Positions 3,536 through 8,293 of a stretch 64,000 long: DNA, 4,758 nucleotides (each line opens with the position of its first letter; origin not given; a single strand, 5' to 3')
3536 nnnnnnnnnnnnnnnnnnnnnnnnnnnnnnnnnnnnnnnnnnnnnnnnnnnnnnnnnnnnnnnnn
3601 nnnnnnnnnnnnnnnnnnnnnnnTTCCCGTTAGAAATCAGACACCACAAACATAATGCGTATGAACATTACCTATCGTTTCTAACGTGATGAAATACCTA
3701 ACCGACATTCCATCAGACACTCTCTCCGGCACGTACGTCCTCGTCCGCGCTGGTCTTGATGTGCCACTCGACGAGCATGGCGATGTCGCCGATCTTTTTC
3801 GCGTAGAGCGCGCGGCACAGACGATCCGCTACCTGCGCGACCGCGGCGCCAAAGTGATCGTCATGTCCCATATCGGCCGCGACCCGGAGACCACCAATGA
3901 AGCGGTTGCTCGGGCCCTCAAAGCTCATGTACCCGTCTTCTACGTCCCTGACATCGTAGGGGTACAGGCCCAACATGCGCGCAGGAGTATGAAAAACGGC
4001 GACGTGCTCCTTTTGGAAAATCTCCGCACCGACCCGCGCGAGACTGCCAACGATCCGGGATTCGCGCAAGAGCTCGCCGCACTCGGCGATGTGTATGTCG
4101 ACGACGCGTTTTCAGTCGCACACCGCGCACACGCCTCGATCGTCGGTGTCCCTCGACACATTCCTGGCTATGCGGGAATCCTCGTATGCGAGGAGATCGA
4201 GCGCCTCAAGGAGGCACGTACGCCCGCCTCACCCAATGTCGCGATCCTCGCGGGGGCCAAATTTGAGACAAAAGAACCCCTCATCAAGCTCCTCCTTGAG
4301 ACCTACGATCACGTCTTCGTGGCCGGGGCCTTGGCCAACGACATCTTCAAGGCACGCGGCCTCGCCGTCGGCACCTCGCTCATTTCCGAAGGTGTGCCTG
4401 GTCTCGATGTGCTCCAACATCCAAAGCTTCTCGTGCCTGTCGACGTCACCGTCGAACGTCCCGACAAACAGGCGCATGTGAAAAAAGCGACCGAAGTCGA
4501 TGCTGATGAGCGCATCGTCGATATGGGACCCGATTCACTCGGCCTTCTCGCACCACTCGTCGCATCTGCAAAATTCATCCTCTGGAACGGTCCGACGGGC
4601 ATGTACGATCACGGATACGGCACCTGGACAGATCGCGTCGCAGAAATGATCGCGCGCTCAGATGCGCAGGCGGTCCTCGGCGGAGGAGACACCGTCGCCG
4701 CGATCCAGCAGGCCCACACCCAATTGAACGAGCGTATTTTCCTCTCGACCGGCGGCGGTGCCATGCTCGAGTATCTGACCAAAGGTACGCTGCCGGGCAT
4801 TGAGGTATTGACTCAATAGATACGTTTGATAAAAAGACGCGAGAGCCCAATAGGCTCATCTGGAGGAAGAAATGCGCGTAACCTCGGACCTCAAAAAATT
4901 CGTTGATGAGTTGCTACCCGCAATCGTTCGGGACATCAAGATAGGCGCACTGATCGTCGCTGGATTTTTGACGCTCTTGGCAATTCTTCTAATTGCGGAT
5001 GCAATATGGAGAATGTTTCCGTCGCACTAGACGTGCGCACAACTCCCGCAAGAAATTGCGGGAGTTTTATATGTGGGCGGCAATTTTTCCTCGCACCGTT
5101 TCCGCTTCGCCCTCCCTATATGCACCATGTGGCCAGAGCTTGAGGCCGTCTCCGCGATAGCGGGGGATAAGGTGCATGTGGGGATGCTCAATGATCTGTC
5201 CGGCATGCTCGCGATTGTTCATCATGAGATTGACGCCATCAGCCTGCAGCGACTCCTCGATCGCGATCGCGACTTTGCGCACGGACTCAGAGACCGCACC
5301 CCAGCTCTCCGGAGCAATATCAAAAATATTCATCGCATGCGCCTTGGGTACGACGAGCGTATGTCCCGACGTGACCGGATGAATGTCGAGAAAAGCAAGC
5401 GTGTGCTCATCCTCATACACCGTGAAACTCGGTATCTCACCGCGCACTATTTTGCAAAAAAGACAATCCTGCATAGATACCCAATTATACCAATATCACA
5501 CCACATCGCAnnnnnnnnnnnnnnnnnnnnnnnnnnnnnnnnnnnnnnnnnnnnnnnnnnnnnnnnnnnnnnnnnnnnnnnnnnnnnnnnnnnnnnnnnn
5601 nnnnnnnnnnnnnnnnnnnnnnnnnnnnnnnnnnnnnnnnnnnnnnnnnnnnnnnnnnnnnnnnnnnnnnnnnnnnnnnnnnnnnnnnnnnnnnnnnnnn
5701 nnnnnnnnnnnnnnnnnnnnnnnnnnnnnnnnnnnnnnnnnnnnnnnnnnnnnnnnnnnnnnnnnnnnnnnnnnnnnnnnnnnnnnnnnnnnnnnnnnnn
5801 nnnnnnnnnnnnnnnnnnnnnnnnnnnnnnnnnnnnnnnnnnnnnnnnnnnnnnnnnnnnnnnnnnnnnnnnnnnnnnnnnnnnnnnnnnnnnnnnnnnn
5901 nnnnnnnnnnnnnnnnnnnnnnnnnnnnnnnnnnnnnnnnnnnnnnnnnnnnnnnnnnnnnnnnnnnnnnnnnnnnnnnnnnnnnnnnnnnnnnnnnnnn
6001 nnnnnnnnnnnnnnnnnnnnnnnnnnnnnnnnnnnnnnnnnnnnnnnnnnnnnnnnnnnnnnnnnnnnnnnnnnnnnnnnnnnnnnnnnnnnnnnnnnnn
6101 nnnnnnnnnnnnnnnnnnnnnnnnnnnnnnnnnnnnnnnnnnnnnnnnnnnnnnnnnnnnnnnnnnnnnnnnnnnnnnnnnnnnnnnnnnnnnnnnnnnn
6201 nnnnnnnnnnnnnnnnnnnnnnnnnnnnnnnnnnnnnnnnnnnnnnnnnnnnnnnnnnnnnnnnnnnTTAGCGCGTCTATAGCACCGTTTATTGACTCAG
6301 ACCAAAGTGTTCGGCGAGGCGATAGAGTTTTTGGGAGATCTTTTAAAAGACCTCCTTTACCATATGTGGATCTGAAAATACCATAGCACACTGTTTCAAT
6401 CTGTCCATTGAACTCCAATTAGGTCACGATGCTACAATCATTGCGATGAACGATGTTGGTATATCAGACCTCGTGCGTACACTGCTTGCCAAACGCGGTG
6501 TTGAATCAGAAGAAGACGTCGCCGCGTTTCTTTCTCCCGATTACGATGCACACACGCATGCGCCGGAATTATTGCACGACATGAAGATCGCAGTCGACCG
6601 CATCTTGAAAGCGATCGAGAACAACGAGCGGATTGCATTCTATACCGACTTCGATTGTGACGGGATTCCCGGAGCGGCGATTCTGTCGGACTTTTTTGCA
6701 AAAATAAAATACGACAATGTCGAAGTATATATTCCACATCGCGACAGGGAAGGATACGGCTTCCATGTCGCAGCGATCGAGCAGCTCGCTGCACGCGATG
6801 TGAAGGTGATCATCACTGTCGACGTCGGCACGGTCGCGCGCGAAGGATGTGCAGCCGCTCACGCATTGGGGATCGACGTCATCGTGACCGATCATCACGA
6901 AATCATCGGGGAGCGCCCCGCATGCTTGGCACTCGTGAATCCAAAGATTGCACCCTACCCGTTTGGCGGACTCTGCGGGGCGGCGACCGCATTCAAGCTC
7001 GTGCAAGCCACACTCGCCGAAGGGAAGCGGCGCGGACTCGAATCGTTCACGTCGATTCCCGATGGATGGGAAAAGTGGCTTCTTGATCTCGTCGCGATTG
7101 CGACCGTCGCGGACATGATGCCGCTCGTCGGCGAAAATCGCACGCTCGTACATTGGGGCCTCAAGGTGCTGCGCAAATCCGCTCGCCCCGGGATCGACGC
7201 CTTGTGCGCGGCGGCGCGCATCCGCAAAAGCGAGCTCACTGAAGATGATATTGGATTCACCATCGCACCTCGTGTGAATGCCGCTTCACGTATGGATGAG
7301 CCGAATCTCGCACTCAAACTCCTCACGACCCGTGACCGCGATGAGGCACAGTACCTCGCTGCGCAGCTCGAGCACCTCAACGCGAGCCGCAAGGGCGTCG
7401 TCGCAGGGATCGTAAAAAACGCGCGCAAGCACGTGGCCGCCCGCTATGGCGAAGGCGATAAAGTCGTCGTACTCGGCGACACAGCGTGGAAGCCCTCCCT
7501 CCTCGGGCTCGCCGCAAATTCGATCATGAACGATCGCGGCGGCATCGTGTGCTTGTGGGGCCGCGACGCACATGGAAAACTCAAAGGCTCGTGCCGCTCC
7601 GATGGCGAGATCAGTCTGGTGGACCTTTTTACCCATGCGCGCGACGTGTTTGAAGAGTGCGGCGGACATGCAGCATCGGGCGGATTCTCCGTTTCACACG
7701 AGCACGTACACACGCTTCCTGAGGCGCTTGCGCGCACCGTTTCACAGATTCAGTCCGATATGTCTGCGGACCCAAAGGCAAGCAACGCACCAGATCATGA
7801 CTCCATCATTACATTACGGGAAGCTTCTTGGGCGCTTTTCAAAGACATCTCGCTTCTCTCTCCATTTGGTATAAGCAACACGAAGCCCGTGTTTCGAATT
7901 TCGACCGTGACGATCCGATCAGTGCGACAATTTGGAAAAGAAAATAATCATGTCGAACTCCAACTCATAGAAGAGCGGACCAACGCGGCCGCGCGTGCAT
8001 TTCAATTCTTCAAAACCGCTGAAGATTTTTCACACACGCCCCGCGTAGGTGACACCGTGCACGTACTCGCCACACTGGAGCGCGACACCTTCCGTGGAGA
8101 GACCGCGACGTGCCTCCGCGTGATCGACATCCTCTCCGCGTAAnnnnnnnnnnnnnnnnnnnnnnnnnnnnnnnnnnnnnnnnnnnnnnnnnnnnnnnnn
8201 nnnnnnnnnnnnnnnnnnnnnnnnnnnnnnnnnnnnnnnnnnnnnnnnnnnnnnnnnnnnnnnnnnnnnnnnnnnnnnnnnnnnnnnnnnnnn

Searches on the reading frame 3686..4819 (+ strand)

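Call 46: search_protein_families(library=pfam, proteins=[window:3686-4819:+], max_evalue=0.001)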
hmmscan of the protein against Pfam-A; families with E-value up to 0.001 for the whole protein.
window:3686-4819:+ (377 aa): 1 family
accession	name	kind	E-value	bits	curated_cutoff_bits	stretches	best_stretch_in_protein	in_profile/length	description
PF00162.24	PGK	-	1.9e-94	317.2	27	1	13-365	6-377/379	Phosphoglycerate kinase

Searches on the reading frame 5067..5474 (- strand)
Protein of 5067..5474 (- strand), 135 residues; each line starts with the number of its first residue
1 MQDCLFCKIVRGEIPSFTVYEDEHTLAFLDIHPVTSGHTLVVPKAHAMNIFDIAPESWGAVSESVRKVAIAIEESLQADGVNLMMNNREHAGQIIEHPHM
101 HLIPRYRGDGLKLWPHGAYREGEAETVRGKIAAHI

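Call 46: search_protein_families(library=pfam, proteins=[window:5067-5474:-], max_evalue=0.001)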
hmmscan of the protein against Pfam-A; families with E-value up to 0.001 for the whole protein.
window:5067-5474:- (135 aa): 2 families
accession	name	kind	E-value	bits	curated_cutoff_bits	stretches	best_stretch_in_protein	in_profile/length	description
PF01230.28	HIT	-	2.8e-27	95.6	21.5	1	11-107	1-97/98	HIT domain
PF11969.13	DcpS_C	-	1.5e-14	54.9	24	1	4-104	2-101/114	Scavenger mRNA decapping enzyme C-term binding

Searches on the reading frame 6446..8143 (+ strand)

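Call 46: search_protein_families(library=pfam, proteins=[window:6446-8143:+], max_evalue=0.001)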
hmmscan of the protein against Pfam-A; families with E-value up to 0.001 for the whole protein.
window:6446-8143:+ (565 aa): 3 families
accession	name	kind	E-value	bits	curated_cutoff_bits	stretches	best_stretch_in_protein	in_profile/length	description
PF01368.27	DHH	-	1.1e-18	68.2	28.1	1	62-219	1-124/125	DHH family, N-terminal domain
PF17768.7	RecJ_OB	-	2.7e-18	66.4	27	1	452-561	2-107/107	RecJ OB domain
PF02272.25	DHHA1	-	3e-08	34.5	25.9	1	338-430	2-98/102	DHHA1 domain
